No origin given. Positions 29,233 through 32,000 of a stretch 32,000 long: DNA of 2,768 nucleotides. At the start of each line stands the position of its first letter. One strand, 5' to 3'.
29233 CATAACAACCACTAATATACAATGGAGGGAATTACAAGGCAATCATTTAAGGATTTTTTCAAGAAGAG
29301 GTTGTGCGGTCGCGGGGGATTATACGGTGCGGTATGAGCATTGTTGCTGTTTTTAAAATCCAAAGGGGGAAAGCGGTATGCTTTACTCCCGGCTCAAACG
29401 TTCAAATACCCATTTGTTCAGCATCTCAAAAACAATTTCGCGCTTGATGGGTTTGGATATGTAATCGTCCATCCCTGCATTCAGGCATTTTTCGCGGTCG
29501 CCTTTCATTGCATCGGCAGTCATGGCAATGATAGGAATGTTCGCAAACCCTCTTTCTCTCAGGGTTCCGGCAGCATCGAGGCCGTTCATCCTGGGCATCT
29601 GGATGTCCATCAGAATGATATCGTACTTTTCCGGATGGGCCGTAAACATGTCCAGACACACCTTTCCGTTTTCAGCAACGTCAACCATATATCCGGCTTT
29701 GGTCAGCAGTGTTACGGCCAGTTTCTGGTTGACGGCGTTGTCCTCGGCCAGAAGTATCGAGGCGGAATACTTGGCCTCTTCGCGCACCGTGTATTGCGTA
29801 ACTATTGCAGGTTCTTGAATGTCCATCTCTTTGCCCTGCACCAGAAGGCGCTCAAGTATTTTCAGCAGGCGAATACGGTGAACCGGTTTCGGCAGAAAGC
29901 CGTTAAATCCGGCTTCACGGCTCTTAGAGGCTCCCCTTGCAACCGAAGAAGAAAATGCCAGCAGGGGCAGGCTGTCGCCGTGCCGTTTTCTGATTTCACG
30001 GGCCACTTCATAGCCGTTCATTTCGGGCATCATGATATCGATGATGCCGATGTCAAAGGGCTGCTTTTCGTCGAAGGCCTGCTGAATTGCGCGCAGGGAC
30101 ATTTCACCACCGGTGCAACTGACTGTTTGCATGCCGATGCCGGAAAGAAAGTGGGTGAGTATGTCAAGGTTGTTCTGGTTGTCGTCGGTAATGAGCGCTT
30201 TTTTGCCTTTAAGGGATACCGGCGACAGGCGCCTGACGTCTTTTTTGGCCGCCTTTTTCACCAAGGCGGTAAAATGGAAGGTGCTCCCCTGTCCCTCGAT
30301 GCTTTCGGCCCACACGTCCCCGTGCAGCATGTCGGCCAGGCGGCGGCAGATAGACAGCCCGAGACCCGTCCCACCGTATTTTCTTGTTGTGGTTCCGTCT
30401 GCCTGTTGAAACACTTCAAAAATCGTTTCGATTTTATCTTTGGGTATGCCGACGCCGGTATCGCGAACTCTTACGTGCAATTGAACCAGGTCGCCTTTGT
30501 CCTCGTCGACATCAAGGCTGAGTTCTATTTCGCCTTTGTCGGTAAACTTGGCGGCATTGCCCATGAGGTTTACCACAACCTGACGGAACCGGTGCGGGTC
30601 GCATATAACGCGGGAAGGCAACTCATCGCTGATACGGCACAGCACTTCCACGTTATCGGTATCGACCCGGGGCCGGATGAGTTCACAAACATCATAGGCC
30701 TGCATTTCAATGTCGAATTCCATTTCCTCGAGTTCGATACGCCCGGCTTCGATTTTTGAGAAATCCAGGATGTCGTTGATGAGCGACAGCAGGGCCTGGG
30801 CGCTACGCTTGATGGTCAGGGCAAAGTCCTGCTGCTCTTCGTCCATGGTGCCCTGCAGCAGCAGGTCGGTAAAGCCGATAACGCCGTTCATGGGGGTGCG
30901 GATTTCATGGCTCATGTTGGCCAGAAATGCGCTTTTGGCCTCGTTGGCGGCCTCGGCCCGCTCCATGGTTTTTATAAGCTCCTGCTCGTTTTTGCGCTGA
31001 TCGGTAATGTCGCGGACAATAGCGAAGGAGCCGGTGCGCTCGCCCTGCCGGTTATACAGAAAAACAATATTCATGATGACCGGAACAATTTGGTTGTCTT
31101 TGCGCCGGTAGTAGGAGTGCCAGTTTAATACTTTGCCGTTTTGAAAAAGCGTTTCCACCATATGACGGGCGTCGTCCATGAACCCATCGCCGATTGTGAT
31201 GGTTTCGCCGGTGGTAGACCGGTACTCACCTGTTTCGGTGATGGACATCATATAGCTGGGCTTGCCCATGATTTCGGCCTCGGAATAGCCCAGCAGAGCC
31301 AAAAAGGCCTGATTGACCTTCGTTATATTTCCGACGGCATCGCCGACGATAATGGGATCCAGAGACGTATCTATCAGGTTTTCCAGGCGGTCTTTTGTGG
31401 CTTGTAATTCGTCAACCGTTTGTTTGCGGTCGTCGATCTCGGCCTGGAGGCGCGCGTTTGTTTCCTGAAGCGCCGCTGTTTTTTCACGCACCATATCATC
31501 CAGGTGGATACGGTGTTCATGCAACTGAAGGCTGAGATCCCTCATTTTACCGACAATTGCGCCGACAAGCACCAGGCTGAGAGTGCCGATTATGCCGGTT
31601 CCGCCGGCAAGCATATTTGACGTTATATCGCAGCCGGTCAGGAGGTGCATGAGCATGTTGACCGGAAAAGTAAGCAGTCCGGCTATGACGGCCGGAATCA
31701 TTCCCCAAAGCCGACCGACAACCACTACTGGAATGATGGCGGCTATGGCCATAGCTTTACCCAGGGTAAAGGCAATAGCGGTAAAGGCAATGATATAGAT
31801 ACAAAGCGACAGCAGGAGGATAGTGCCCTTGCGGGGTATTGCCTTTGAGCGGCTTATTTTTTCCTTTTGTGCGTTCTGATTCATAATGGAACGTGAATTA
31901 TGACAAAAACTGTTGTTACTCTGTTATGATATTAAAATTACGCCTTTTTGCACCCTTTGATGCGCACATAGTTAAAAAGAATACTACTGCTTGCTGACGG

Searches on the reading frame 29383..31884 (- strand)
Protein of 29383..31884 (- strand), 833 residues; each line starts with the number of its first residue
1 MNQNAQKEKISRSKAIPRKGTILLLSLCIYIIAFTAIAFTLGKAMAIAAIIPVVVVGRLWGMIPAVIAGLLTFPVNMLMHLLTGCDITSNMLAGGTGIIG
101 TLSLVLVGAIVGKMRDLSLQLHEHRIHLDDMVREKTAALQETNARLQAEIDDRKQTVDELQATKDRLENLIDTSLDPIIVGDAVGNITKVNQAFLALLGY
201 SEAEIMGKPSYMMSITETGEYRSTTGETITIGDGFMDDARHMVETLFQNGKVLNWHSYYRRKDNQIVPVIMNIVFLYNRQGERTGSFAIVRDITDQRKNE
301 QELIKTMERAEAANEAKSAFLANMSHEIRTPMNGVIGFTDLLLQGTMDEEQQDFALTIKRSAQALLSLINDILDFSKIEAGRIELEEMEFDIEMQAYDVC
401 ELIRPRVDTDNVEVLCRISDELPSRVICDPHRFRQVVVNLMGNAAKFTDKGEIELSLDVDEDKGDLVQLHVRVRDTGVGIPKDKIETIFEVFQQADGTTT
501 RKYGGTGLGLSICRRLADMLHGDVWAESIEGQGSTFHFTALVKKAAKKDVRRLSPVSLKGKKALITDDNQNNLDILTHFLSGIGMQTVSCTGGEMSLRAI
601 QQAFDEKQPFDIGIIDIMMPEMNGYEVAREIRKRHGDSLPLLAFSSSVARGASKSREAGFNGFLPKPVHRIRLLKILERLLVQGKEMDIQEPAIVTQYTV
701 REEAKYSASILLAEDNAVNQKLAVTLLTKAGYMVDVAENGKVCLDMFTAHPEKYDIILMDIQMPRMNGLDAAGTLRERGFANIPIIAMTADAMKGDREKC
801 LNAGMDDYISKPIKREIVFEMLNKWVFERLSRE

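Call 32: search_protein_families(library=pfam, proteins=[window:29383-31884:-], max_evalue=0.001)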
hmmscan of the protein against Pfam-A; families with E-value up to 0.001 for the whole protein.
window:29383-31884:- (833 aa): 7 families
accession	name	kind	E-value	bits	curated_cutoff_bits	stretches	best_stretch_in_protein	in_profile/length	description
PF00072.30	Response_reg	-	1.6e-45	154.2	30.2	2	710-821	1-109/111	Response regulator receiver domain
PF02518.31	HATPase_c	-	7.1e-30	104.1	26.4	1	429-540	2-107/111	Histidine kinase-, DNA gyrase B-, and HSP90-like ATPase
PF00512.31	HisKA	-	1.3e-22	80.1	26.9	1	316-381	1-66/66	His Kinase A (phospho-acceptor) domain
PF13426.13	PAS_9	-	7.9e-12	45.8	27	1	176-295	2-103/103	PAS domain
PF00989.32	PAS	-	5.4e-10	39.7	22.6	1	166-293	2-113/113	PAS fold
PF13188.13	PAS_8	-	1.9e-07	31.2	21.8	1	166-207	2-40/65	PAS domain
PF08448.16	PAS_4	-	3.7e-07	30.8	23.1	1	173-297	3-109/110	PAS fold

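Call 73: find_encoding_contigs(protein=window:29383-31884:-, flank=10000, max_places=3)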
Protein window:29383-31884:- (833 aa): no gene with exactly this product is on record in the collection.
